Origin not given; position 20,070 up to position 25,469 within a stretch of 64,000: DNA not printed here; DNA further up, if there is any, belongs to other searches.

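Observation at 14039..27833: A 13.8-kb stop/start-coupled string joins trehalose biosynthesis to PolX and an Fpg/Nei glycosylase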

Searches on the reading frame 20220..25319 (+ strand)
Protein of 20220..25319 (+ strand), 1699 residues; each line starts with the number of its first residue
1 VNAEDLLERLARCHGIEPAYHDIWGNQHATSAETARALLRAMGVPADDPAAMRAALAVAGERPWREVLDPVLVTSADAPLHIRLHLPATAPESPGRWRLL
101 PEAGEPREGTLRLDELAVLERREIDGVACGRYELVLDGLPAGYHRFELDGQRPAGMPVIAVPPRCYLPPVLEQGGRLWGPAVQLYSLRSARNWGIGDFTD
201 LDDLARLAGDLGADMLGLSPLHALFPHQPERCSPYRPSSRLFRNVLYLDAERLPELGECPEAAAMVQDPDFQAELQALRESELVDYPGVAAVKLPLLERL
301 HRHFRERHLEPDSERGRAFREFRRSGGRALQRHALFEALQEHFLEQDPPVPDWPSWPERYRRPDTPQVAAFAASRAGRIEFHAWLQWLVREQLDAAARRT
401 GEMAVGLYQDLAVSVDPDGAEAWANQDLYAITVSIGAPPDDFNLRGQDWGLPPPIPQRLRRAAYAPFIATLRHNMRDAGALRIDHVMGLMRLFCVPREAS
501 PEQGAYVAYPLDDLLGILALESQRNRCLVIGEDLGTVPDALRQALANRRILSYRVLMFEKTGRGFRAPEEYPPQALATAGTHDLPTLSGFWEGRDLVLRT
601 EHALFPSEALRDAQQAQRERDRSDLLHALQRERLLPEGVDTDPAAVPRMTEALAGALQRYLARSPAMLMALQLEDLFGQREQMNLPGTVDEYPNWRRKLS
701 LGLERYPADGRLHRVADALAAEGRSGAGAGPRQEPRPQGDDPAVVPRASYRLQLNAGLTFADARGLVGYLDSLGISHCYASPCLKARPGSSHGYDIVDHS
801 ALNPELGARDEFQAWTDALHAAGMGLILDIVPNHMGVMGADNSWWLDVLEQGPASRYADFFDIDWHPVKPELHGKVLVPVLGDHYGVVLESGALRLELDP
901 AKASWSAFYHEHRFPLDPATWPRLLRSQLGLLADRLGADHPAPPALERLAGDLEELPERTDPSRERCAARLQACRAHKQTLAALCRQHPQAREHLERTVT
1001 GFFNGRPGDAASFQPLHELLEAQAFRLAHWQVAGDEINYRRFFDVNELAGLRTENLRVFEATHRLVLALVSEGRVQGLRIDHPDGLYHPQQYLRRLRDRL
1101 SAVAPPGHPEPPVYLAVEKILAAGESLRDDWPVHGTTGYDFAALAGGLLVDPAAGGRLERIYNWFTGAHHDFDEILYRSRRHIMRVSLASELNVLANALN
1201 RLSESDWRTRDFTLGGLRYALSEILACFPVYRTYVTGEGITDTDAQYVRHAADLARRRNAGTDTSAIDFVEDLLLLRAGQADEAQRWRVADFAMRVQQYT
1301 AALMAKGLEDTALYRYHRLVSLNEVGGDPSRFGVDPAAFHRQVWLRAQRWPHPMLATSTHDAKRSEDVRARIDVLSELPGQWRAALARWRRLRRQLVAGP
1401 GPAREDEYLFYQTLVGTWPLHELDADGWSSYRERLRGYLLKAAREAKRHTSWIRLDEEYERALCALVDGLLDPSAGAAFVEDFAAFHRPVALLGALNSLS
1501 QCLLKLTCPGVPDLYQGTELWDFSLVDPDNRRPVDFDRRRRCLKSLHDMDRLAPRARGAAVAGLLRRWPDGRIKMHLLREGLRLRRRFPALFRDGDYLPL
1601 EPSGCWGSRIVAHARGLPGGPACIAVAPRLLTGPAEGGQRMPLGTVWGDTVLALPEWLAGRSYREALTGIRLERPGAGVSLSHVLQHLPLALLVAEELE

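Call 3: search_protein_families(library=pfam, proteins=[window:20220-25319:+])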
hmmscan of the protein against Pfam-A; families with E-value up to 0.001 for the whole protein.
window:20220-25319:+ (1699 aa): 3 families
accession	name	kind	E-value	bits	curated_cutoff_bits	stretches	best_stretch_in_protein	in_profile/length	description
PF02446.23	Glyco_hydro_77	-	1.8e-119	400.1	25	1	182-700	1-460/465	4-alpha-glucanotransferase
PF00128.31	Alpha-amylase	-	2.3e-18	67.1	22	1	768-869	26-120/446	Alpha amylase, catalytic domain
PF21226.3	MalQ_N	-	6.8e-15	55.6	24.1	1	68-162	1-91/91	MalQ N-terminal beta sandwich domain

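Call 20: find_homologous_proteins(query=window:20220-25316:+)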
Query window:20220-25316:+ (1699 aa): 3919 proteins with E <= 0.001 among 8000 candidates; the best 120 are listed.
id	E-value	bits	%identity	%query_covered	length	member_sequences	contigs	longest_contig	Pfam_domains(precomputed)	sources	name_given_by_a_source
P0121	0.0e+0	3918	100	100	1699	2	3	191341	PF21226.5,PF00128.32,PF02446.24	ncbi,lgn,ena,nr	ncbi:MAG TPA: malto-oligosyltrehalose synthase [Gammaproteobacteria bacterium]|nr:malto-oligosyltreh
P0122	0.0e+0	3373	86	100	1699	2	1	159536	PF21226.5,PF00128.32,PF02446.24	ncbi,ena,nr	ncbi:MAG TPA: malto-oligosyltrehalose synthase [Gammaproteobacteria bacterium]|nr:malto-oligosyltreh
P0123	0.0e+0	2582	68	100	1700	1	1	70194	PF21226.5,PF00128.32,PF02446.24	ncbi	-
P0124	0.0e+0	1942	55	99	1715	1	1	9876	PF21226.5,PF00128.32,PF02446.24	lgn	-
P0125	0.0e+0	1939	53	100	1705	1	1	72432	PF21226.5,PF00128.32,PF02446.24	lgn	-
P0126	0.0e+0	1928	55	100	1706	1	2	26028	PF21226.5,PF00128.32,PF02446.24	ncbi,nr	ncbi:MAG: malto-oligosyltrehalose synthase [Gammaproteobacteria bacterium]|nr:malto-oligosyltrehalos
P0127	0.0e+0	1898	53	100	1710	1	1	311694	PF21226.5,PF00128.32,PF02446.24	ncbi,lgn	ncbi:MAG: malto-oligosyltrehalose synthase [Candidatus Nitrospinota bacterium M3_3B_026]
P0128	0.0e+0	1890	53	100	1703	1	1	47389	PF21226.5,PF00128.32,PF02446.24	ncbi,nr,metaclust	ncbi:MAG: 4-alpha-glucanotransferase [Nitrospirae bacterium RBG_16_64_22]|nr:MAG: 4-alpha-glucanotra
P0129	0.0e+0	1889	55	97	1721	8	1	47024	PF21226.5,PF00128.32,PF02446.24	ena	-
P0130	0.0e+0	1883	53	100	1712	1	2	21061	PF21226.5,PF00128.32,PF02446.24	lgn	-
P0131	0.0e+0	1874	53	100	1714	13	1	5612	PF21226.5,PF00128.32,PF02446.24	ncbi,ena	-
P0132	0.0e+0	1871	53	100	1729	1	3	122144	PF21226.5,PF00128.32,PF02446.24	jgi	jgi:4-alpha-glucanotransferase/malto-oligosyltrehalose synthase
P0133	0.0e+0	1865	53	98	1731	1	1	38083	PF21226.5,PF00128.32,PF02446.24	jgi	jgi:malto-oligosyltrehalose synthase/4-alpha-glucanotransferase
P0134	0.0e+0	1861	53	100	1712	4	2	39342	PF21226.5,PF00128.32,PF02446.24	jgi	jgi:(1->4)-alpha-D-glucan 1-alpha-D-glucosylmutase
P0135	0.0e+0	1861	53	100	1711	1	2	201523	PF21226.5,PF00128.32,PF02446.24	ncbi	-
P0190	0.0e+0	1811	53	99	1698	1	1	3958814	PF21226.5,PF00128.32,PF02446.24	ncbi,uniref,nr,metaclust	ncbi:4-alpha-glucanotransferase [Sulfurifustis variabilis]|uniref:4-alpha-glucanotransferase n=1 Tax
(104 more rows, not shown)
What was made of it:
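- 20220..25319 (+): MalQ (4-alpha-glucanotransferase) fused to TreY (malto-oligosyltrehalose synthase), 1699 aa. A fusion of this length is common in Gamma- and Betaproteobacteria, Nitrospirota and Nitrospinota (call 20).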

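Call 21: find_encoding_contigs(protein=P0123, flank=10000, max_places=2)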
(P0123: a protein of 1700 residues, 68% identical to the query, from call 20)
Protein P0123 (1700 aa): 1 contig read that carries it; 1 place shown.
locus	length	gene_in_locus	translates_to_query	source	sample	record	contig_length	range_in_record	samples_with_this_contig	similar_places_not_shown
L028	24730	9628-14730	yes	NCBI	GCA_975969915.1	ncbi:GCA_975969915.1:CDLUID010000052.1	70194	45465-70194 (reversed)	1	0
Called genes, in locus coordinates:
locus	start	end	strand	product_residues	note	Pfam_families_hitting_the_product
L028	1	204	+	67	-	?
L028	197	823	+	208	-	PF00072:Response_reg, PF08281:Sigma70_r4_2 (weak), PF00196:GerE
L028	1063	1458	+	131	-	PF00072:Response_reg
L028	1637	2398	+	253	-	PF00027:cNMP_binding, PF13545:HTH_Crp_2, PF00325:Crp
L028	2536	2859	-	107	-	-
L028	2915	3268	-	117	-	PF07238:PilZ (weak)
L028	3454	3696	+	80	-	PF11154:DUF2934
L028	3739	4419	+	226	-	PF19027:DUF5752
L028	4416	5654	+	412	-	PF21269:TreT_GT1, PF20706:GT4-conflict (weak), PF00534:Glycos_transf_1, PF13692:Glyco_trans_1_4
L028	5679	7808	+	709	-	PF02922:CBM_48, PF00128:Alpha-amylase, PF21331:Isoamylase_C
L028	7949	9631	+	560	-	PF00128:Alpha-amylase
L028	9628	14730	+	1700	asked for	PF21226:MalQ_N, PF02446:Glyco_hydro_77, PF00128:Alpha-amylase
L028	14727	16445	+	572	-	PF14716:HHH_8, PF00633:HHH (faint), PF14520:HHH_5 (weak), PF14792:DNA_pol_B_palm (faint), PF14791:DNA_pol_B_thumb, PF02811:PHP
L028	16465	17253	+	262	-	PF01149:Fapy_DNA_glyco, PF06831:H2TH, PF06827:zf-FPG_IleRS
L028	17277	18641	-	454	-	PF04107:GCS2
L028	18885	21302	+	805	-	PF20437:LonC_helical, PF13654:AAA_32, PF20436:LonB_AAA-LID, PF05362:Lon_C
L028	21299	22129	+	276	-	-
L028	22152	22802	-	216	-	PF00730:HhH-GPD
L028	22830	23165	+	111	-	PF11743:DUF3301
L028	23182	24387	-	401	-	PF12704:MacB_PCD, PF02687:FtsX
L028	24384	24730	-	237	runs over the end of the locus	PF00005:ABC_tran, PF13304:AAA_21 (faint)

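Call 22: find_encoding_contigs(protein=P0126, flank=10000, max_places=2)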
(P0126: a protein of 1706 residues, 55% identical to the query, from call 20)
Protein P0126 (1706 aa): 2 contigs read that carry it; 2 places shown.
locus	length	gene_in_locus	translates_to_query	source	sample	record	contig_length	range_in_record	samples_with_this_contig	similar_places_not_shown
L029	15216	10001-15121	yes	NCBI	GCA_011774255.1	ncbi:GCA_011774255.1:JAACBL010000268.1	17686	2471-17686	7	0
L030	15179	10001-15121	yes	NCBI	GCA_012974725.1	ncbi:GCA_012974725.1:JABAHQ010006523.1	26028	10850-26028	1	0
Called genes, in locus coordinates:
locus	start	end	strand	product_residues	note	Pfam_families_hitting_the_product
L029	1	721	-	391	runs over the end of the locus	PF00438:S-AdoMet_synt_N, PF02772:S-AdoMet_synt_M, PF02773:S-AdoMet_synt_C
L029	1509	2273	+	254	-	PF00027:cNMP_binding, PF13545:HTH_Crp_2, PF00325:Crp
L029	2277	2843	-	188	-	PF02482:Ribosomal_S30AE, PF00313:CSD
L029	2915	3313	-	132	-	PF01258:zf-dskA_traR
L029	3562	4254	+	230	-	PF19027:DUF5752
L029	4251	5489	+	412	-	PF21269:TreT_GT1, PF20706:GT4-conflict, PF00534:Glycos_transf_1, PF13692:Glyco_trans_1_4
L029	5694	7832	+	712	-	PF02922:CBM_48, PF00128:Alpha-amylase, PF21331:Isoamylase_C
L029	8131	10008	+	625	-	PF02922:CBM_48, PF00128:Alpha-amylase, PF11941:DUF3459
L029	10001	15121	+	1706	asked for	PF21226:MalQ_N, PF02446:Glyco_hydro_77, PF00128:Alpha-amylase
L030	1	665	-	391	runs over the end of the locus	PF00438:S-AdoMet_synt_N, PF02772:S-AdoMet_synt_M, PF02773:S-AdoMet_synt_C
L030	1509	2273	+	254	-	PF00027:cNMP_binding, PF13545:HTH_Crp_2, PF00325:Crp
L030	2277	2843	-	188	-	PF02482:Ribosomal_S30AE, PF00313:CSD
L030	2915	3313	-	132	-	PF01258:zf-dskA_traR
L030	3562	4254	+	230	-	PF19027:DUF5752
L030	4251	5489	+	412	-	PF21269:TreT_GT1, PF20706:GT4-conflict, PF00534:Glycos_transf_1, PF13692:Glyco_trans_1_4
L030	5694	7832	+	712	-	PF02922:CBM_48, PF00128:Alpha-amylase, PF21331:Isoamylase_C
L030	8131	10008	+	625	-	PF02922:CBM_48, PF00128:Alpha-amylase, PF11941:DUF3459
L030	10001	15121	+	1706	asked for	PF21226:MalQ_N, PF02446:Glyco_hydro_77, PF00128:Alpha-amylase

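Call 23: find_encoding_contigs(protein=P0190, flank=10000, max_places=2)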
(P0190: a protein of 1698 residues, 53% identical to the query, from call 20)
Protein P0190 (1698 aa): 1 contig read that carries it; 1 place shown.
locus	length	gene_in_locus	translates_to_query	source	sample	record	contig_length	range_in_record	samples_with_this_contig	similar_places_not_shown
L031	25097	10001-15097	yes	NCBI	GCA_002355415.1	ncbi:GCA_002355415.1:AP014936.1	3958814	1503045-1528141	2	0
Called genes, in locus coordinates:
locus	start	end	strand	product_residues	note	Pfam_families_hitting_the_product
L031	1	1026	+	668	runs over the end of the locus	PF11896:GlgE_dom_N_S, PF00128:Alpha-amylase (faint), PF21702:GLGE_C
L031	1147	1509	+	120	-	PF04480:DUF559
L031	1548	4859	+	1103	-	PF00128:Alpha-amylase, PF16657:Malt_amylase_C, PF18085:Mak_N_cap (weak)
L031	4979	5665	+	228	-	PF05552:MS_channel_1st_1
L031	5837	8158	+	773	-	PF02922:CBM_48, PF00128:Alpha-amylase, PF21331:Isoamylase_C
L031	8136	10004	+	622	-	PF02922:CBM_48, PF00128:Alpha-amylase, PF11941:DUF3459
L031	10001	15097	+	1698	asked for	PF21226:MalQ_N, PF02446:Glyco_hydro_77, PF00128:Alpha-amylase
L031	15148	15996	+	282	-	PF07224:Chlorophyllase, PF01738:DLH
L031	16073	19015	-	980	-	PF00989:PAS, PF13188:PAS_8, PF13426:PAS_9, PF00990:GGDEF, PF00563:EAL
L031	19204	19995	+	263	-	PF10411:DsbC_N, PF13098:Thioredoxin_2, PF13462:Thioredoxin_4, PF01323:DSBA (faint)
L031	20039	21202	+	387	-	PF04340:DUF484, PF00990:GGDEF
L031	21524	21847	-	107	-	PF12797:Fer4_2 (faint), PF13237:Fer4_10 (faint), PF12838:Fer4_7 (weak), PF13187:Fer4_9 (weak), PF00037:Fer4, PF12837:Fer4_6 (weak), PF13484:Fer4_16 (weak), PF11953:DUF3470, +1 more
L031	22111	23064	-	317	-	PF00535:Glycos_transf_2, PF10111:Glyco_tranf_2_2, PF13641:Glyco_tranf_2_3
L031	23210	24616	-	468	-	PF13727:CoA_binding_3, PF02397:Bac_transf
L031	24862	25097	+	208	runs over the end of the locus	PF02563:Poly_export, PF10531:SLBB, PF22461:SLBB_2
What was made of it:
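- Closest known: TreY/TreZ. Same: The MalQ-TreY fusion of about 1700 aa and the GlgX-TreZ-MalQTreY order recur in many genomes (calls 20, 22, 23).
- GlgX-TreZ-MalQTreY followed by an unrelated hydrolase is seen in Sulfurifustis (call 23).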
